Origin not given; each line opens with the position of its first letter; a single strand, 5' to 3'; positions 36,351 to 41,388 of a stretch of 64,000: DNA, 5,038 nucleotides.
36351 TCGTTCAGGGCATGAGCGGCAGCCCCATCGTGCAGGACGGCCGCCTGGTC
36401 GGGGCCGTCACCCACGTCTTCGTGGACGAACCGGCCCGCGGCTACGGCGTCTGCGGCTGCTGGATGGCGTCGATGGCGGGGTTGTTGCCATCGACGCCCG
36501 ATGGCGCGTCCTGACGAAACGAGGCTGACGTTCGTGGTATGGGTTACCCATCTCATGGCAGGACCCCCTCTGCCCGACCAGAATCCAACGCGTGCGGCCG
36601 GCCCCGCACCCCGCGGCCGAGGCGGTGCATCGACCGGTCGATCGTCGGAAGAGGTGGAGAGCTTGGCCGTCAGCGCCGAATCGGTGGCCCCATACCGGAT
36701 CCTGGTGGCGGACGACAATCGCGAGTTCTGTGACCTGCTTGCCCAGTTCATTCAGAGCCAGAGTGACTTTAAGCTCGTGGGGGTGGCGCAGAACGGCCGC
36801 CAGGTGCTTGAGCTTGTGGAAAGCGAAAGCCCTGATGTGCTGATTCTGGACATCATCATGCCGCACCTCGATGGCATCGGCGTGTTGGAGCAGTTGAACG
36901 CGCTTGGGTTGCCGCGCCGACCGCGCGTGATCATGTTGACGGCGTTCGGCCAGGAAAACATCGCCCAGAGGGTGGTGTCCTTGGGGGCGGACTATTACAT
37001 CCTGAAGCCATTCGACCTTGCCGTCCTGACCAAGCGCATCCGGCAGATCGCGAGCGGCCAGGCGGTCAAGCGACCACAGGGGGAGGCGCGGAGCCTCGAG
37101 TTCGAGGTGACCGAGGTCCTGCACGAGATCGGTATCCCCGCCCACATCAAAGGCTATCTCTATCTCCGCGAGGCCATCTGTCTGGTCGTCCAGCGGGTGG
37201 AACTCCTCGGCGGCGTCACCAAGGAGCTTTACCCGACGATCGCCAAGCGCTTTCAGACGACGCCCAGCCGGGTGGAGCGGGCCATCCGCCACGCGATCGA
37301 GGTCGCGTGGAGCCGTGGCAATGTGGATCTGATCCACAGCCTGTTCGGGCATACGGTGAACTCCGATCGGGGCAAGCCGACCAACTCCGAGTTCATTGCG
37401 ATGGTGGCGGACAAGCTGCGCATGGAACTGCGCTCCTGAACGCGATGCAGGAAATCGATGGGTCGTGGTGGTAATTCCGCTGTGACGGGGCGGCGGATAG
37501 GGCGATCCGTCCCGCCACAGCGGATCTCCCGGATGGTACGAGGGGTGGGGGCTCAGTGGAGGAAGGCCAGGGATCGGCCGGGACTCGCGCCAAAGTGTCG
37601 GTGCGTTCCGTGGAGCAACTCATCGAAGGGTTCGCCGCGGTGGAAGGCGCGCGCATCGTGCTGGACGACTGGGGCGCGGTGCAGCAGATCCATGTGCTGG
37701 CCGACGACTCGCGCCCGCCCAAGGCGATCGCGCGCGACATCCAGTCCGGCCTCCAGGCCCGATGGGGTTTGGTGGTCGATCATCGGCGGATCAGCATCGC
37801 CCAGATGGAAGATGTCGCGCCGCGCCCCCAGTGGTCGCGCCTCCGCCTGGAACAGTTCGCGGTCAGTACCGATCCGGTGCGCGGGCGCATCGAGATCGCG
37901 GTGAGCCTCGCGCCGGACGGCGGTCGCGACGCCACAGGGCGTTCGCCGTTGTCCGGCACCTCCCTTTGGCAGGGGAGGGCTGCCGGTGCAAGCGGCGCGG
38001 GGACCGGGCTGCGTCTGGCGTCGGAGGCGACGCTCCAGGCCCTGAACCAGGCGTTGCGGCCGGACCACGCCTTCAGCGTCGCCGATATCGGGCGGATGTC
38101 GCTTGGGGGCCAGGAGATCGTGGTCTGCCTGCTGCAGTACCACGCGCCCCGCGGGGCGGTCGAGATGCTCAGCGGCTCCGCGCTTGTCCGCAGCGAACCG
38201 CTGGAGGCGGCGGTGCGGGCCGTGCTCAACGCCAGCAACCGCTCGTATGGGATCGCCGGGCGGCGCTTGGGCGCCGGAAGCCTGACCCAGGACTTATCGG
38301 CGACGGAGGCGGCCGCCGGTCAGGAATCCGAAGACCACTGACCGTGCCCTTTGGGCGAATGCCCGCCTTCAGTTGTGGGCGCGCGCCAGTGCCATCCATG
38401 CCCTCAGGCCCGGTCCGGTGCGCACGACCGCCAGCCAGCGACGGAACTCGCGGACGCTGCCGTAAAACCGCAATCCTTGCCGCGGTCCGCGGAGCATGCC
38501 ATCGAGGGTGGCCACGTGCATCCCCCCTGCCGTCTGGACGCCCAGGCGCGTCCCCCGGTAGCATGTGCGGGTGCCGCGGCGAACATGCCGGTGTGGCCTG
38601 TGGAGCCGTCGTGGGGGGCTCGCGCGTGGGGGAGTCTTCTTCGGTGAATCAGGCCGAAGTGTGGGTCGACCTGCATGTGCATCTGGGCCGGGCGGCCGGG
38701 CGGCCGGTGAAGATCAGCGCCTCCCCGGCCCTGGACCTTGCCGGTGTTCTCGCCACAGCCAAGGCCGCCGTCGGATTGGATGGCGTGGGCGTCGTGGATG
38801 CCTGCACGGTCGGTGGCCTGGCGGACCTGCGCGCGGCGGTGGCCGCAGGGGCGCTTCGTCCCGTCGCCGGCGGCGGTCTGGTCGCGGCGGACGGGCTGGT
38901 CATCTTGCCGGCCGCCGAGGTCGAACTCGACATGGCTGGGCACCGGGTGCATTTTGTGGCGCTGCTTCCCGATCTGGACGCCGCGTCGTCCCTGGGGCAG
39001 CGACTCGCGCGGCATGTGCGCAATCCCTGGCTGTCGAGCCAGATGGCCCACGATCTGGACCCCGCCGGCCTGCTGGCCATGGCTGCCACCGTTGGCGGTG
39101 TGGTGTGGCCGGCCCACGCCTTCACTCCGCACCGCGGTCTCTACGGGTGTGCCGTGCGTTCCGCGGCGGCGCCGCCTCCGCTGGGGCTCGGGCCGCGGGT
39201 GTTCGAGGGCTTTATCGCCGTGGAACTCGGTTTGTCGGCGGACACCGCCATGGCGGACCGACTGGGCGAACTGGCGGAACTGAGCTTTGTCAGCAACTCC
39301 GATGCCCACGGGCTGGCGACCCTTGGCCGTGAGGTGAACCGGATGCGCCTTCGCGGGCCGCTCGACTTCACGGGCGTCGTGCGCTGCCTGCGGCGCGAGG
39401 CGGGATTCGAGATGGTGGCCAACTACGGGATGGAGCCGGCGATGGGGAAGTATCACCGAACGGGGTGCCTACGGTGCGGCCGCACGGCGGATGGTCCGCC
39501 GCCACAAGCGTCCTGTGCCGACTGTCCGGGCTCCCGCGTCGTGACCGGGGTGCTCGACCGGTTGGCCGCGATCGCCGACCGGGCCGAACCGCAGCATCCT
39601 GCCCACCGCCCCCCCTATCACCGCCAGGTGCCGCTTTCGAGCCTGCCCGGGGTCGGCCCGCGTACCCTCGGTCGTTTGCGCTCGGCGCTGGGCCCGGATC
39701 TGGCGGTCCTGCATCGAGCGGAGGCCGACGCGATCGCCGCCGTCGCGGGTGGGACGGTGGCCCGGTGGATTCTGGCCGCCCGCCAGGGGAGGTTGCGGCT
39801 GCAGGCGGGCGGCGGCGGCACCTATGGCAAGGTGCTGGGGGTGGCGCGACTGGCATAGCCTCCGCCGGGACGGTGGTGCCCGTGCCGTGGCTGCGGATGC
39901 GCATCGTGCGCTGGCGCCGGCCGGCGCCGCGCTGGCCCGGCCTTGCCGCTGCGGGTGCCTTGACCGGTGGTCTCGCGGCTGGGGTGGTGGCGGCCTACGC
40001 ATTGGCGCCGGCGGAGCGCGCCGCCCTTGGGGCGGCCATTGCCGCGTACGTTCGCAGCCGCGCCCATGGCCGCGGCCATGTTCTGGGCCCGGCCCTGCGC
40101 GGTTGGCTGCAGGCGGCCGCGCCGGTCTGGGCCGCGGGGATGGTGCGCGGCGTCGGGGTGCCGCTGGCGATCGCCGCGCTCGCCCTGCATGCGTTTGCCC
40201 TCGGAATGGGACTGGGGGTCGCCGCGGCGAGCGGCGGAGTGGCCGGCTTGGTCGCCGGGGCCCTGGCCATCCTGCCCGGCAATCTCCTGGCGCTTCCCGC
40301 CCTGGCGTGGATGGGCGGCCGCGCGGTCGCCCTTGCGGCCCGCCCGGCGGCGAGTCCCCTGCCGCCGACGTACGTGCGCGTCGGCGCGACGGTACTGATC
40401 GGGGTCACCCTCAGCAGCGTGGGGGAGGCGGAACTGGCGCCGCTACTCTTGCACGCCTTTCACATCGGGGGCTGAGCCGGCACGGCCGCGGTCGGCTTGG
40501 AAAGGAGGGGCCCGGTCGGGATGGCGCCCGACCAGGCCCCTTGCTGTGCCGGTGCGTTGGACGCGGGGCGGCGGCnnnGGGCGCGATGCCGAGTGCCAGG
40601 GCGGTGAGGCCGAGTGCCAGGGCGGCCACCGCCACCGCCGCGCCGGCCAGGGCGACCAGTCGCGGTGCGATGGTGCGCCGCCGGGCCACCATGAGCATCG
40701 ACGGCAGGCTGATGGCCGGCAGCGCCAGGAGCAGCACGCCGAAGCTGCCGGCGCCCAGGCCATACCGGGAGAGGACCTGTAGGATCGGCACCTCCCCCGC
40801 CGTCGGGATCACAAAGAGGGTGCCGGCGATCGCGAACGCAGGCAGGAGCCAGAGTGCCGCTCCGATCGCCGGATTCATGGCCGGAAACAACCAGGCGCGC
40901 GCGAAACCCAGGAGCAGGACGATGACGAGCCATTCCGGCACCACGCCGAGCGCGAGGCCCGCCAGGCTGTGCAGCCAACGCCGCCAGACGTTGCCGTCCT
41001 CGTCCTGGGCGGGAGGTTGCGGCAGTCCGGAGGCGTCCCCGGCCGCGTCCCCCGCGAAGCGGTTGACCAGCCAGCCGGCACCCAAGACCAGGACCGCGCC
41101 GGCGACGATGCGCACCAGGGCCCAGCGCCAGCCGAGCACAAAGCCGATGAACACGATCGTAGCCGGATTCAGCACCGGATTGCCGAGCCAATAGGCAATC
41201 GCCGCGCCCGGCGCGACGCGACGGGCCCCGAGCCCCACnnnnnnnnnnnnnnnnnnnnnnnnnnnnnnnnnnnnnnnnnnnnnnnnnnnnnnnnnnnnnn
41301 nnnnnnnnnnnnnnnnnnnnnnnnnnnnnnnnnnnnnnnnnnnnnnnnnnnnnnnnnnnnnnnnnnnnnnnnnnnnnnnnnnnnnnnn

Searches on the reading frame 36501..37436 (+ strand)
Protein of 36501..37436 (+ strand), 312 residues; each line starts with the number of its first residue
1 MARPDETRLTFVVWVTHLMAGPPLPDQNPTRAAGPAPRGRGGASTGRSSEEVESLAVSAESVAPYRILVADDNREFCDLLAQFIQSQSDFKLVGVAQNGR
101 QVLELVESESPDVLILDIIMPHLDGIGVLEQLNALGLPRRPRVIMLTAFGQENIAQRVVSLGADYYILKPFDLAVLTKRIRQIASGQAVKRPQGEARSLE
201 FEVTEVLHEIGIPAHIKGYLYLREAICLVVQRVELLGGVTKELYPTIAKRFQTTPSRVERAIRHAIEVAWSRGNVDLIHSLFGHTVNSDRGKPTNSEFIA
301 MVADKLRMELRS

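Call 66: search_protein_families(library=pfam, proteins=[window:36501-37436:+], max_evalue=0.00001)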
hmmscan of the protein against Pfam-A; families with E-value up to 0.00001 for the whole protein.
window:36501-37436:+ (312 aa): 2 families
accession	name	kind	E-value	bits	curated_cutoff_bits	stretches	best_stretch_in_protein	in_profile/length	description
PF08769.17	Spo0A_C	-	1.4e-44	150.7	25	1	203-306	1-104/104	Sporulation initiation factor Spo0A C terminal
PF00072.30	Response_reg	-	2.3e-27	95.8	30.2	1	67-181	1-111/111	Response regulator receiver domain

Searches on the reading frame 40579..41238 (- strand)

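Call 66: search_protein_families(library=pfam, proteins=[window:40579-41238:-], max_evalue=0.00001)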
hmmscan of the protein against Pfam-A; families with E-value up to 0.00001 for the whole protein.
window:40579-41238:- (220 aa): 1 family
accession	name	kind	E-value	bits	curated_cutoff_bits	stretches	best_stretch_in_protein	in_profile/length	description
PF03773.19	ArsP_1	-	5.1e-08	32.9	32.3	1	8-210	81-289/294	Predicted permease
